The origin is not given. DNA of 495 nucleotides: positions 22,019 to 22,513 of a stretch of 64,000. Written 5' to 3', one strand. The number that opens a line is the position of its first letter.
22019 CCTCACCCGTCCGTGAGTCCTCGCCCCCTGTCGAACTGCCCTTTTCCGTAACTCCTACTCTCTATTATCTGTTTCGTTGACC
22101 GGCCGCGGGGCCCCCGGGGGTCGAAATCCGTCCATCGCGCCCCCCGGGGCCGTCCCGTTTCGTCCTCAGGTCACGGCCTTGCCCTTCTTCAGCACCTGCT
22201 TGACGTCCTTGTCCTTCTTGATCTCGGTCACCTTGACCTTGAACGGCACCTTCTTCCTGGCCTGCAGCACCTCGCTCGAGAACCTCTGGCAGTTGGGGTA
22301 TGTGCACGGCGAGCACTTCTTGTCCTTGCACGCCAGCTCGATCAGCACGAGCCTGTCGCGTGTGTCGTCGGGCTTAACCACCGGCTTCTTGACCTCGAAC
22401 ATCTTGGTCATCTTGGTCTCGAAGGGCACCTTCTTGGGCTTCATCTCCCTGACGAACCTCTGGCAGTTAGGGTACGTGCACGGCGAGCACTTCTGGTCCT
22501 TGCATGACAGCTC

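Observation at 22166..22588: Tandem-repeat Cys4, Lys-rich mini-protein at the end of the MvhD-HdrCB sub-operon: candidate protein thiol/disulfide or metal partner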

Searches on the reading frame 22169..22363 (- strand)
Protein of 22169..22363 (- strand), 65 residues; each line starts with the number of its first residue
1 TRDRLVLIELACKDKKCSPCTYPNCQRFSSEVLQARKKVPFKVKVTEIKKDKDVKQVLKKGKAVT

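Call 40: search_solved_structures(query=A3, max_evalue=10, show_alignments=5)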
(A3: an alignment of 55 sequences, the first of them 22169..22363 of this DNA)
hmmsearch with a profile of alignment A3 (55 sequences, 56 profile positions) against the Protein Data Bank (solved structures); distinct sequences matched with E-value up to 10: 1.
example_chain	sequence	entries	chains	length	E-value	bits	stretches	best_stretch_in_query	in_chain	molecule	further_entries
21jv_A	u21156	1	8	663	0.57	13.6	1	19-47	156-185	alcohol oxidase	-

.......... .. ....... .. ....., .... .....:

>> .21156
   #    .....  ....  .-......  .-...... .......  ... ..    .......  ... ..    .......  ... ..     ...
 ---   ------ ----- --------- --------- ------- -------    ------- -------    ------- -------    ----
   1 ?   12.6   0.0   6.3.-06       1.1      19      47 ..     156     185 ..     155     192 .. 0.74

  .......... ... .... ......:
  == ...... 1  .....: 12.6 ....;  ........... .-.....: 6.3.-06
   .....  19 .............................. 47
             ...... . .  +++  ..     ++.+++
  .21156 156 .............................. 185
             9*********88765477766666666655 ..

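Call 42: search_protein_families(library=pfam, alignment_id=A3, max_evalue=0.1)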
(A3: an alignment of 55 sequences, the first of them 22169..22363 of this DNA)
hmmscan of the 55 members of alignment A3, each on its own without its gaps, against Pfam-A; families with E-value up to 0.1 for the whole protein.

A. member 1, window:22169-22363:- (65 aa): 0 families

B. families by the number of members that match (of 55 scanned): 6 families
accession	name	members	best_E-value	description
PF04060.18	FeS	4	0.0074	Putative Fe-S cluster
PF11672.13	DUF3268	2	0.062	zinc-finger-containing domain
PF25262.1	DUF7862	1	0.015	Domain of unknown function (DUF7862)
PF14319.11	Zn_Tnp_IS91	1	0.038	Transposase zinc-binding domain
PF01780.25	Ribosomal_L37ae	1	0.052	Ribosomal L37ae protein family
PF13220.11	DUF4028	1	0.073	Protein of unknown function (DUF4028)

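Call 43: find_homologous_proteins(query=A3, max_evalue=0.001)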
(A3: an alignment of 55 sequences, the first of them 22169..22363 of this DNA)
Query A3 (55 sequences) (65 aa, profile of the alignment): 114 proteins with E <= 0.001 among 251 candidates.
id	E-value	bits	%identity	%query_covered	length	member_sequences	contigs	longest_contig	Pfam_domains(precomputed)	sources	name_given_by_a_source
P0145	2.3e-35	138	79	51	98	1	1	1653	-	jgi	jgi:hypothetical protein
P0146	1.1e-32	130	65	92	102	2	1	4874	-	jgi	jgi:hypothetical protein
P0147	1.9e-22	97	51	72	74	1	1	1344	-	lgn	-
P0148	1.6e-20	91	59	89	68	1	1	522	-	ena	-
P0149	2.9e-20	90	59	89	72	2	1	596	-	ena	-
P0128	2.9e-20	90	48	74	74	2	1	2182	-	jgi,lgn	jgi:hypothetical protein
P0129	5.1e-20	89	56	69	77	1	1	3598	-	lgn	-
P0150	7.4e-20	89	60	89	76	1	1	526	-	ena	-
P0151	3.0e-19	87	67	89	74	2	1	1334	-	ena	-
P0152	3.0e-19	87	63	92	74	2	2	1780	-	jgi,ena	-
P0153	6.1e-19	86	77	86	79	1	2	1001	-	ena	-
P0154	6.2e-19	86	67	89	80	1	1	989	-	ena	-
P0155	7.8e-19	85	73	86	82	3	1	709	-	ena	-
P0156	1.0e-18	85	47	75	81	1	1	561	-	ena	-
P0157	1.3e-18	85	77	86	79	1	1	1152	-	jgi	jgi:hypothetical protein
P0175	1.3e-16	78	53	75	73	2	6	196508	-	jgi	jgi:hypothetical protein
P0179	2.7e-16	77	43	89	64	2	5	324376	-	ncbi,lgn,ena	-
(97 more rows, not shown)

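Call 44: find_encoding_contigs(protein=P0175, flank=8000, max_places=2)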
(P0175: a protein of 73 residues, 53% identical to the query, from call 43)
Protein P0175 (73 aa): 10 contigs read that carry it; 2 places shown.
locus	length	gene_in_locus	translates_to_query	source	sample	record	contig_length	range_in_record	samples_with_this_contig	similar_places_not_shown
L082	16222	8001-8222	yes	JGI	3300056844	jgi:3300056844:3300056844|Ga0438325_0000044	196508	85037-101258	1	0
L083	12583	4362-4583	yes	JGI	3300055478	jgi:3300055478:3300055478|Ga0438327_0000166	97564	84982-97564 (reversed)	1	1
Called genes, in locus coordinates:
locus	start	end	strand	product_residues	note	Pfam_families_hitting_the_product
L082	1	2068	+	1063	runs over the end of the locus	PF00890:FAD_binding_2 (weak), PF07992:Pyr_redox_2 (weak), PF12831:FAD_oxidored, PF13187:Fer4_9 (weak), PF00037:Fer4 (weak), PF07992:Pyr_redox_2, PF07992:Pyr_redox_2, PF13450:NAD_binding_8, +15 more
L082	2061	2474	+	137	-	PF02662:FlpD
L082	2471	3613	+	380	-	PF13237:Fer4_10 (weak), PF12838:Fer4_7 (weak), PF13183:Fer4_8, PF13187:Fer4_9, PF13534:Fer4_17 (weak), PF02754:CCG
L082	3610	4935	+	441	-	PF00070:Pyr_redox (faint), PF00890:FAD_binding_2, PF01134:GIDA (weak), PF01266:DAO, PF01946:Thi4 (faint), PF07992:Pyr_redox_2 (weak), PF12831:FAD_oxidored, PF13450:NAD_binding_8, +3 more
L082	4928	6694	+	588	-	PF13738:Pyr_redox_3 (faint), PF00890:FAD_binding_2 (faint), PF01266:DAO (faint), PF03486:HI0933_like (faint), PF07992:Pyr_redox_2, PF12831:FAD_oxidored, PF13450:NAD_binding_8 (weak), PF00037:Fer4 (faint), +1 more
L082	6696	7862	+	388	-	PF13183:Fer4_8, PF13237:Fer4_10, PF13534:Fer4_17 (weak), PF02754:CCG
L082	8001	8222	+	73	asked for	-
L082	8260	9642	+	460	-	PF00070:Pyr_redox (faint), PF00890:FAD_binding_2 (weak), PF01134:GIDA (faint), PF07992:Pyr_redox_2 (weak), PF12831:FAD_oxidored, PF13450:NAD_binding_8 (faint), PF00037:Fer4 (weak)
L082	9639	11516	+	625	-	PF00890:FAD_binding_2, PF01266:DAO (weak), PF07992:Pyr_redox_2, PF12831:FAD_oxidored, PF13450:NAD_binding_8 (weak), PF00037:Fer4 (weak), PF13237:Fer4_10 (weak), PF14697:Fer4_21 (weak), +3 more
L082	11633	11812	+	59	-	-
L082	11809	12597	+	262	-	PF02662:FlpD, PF12840:HTH_20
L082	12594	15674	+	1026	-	PF01266:DAO (weak), PF07992:Pyr_redox_2 (weak), PF12831:FAD_oxidored, PF13450:NAD_binding_8 (weak), PF00037:Fer4 (weak), PF07992:Pyr_redox_2, PF00037:Fer4, PF14697:Fer4_21, +21 more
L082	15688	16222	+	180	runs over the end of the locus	PF13534:Fer4_17 (weak), PF00037:Fer4 (faint), PF13183:Fer4_8, PF13187:Fer4_9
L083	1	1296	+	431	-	PF07992:Pyr_redox_2 (faint)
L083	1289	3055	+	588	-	PF13738:Pyr_redox_3 (faint), PF00890:FAD_binding_2 (faint), PF01266:DAO (faint), PF03486:HI0933_like (faint), PF07992:Pyr_redox_2, PF12831:FAD_oxidored, PF13450:NAD_binding_8 (weak), PF00037:Fer4 (faint), +1 more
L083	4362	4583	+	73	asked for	-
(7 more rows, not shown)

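Call 45: find_encoding_contigs(protein=P0179, flank=8000, max_places=2)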
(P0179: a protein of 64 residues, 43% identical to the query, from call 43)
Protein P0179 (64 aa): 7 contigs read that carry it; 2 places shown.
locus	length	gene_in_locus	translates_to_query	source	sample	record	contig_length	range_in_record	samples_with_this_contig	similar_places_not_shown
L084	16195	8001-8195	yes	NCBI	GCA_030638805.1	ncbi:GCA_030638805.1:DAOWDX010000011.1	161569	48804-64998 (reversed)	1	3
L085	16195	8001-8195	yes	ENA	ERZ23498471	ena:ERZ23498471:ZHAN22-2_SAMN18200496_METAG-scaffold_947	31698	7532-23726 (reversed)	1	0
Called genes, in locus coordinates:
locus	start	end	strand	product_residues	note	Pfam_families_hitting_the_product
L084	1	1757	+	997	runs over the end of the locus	PF01266:DAO (weak), PF07992:Pyr_redox_2, PF12831:FAD_oxidored (weak), PF13450:NAD_binding_8 (weak), PF00037:Fer4 (weak), PF13450:NAD_binding_8, PF00037:Fer4, PF14697:Fer4_21, +16 more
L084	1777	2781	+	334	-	PF02662:FlpD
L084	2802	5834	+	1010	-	PF12831:FAD_oxidored (weak), PF13450:NAD_binding_8 (weak), PF13187:Fer4_9, PF00037:Fer4 (weak), PF12837:Fer4_6 (weak), PF07992:Pyr_redox_2 (weak), PF07992:Pyr_redox_2, PF13450:NAD_binding_8, +17 more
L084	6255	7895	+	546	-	PF02662:FlpD, PF13237:Fer4_10 (weak), PF12838:Fer4_7 (weak), PF13183:Fer4_8, PF13187:Fer4_9, PF13534:Fer4_17 (weak), PF02754:CCG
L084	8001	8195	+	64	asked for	-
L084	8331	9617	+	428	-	PF07992:Pyr_redox_2 (faint), PF12831:FAD_oxidored (weak)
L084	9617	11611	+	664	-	PF00890:FAD_binding_2 (weak), PF01266:DAO (weak), PF07992:Pyr_redox_2, PF12831:FAD_oxidored (weak), PF13450:NAD_binding_8, PF00037:Fer4, PF12837:Fer4_6, PF14697:Fer4_21, +4 more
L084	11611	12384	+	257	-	PF02662:FlpD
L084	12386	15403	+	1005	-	PF01266:DAO (weak), PF07992:Pyr_redox_2, PF12831:FAD_oxidored (weak), PF13450:NAD_binding_8 (weak), PF00037:Fer4, PF07992:Pyr_redox_2, PF13450:NAD_binding_8, PF13738:Pyr_redox_3, +20 more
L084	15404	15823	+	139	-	PF02662:FlpD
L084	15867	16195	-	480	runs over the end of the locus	PF27537:HoxH, PF00374:NiFeSe_Hases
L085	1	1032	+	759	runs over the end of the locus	-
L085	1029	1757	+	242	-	PF12797:Fer4_2 (faint), PF25160:LdpA_Fe-S-bd (faint), PF14697:Fer4_21, PF00037:Fer4, PF12837:Fer4_6 (weak), PF12838:Fer4_7, PF13187:Fer4_9, PF13237:Fer4_10, +1 more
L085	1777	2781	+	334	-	PF02662:FlpD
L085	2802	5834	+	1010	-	PF12831:FAD_oxidored (weak), PF13450:NAD_binding_8 (weak), PF13187:Fer4_9, PF00037:Fer4 (weak), PF12837:Fer4_6 (weak), PF07992:Pyr_redox_2 (weak), PF07992:Pyr_redox_2, PF13450:NAD_binding_8, +14 more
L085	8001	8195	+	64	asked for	-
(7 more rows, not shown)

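Call 55: predict_structure(alignment_id=A4)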
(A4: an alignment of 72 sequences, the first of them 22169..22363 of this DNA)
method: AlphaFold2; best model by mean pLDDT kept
length: 65 residues; sequences in the alignment: 72
mean_pLDDT: 66.6   pTM: 0.30
mean pLDDT of the five models: 66.6, 64.5, 64.0, 63.4, 60.4
residues with pLDDT >= 90: 0; 70-90: 20; 50-70: 44; < 50: 1
segments of 3 or more residues with pLDDT < 50: none
pLDDT, mean of each block of 10 residues (from residue 1): 62 65 73 68 70 67 56
secondary structure, 60 per line:
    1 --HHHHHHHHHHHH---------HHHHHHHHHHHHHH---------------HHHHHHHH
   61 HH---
elements in order: H3-14 H24-37 H53-62

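Call 58: fold_search(model_id=the predicted structure, library=pdb)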
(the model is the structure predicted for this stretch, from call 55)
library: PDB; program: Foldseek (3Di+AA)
matches with E <= 10: 0; with E <= 0.001: 0
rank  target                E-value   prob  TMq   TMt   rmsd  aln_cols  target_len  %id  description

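Call 74: find_related_loci(query=L082:4928-6694:+, collection=metagenome_contigs, flank=6000)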
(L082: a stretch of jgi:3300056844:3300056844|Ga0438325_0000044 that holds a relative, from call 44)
Query L082:4928-6694:+ (588 aa) in metagenome_contigs; peptide patterns used: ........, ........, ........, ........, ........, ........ (x = any residue, [..] = any of these).
600 stretches matched a pattern (row limit reached: there are more); 504 encode a relative of the query (tblastn E <= 1e-3); the best 80 are kept; 80 distinct loci.
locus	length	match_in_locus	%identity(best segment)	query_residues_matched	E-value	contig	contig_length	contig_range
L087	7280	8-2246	84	26-586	0e+0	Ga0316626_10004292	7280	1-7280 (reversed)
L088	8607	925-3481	85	31-588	0e+0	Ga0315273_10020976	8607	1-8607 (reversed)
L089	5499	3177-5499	84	31-510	0e+0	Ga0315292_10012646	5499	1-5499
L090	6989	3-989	100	260-588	0e+0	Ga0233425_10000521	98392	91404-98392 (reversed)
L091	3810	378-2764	58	31-585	0e+0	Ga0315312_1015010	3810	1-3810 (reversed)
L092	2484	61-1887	53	30-583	0e+0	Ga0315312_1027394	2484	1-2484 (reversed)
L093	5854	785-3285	53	11-584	0e+0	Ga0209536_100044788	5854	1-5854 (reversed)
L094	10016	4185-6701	53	30-582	0e+0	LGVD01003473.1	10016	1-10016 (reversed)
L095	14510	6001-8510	53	15-584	0e+0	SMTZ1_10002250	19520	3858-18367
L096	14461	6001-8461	53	29-585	0e+0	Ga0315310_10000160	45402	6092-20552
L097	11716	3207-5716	53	30-584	0e+0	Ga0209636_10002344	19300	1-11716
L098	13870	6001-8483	50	7-585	0e+0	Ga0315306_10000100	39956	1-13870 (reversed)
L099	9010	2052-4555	53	31-584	0e+0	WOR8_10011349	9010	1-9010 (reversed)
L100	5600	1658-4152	52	29-584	0e+0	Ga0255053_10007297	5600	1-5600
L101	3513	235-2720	52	30-585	0e+0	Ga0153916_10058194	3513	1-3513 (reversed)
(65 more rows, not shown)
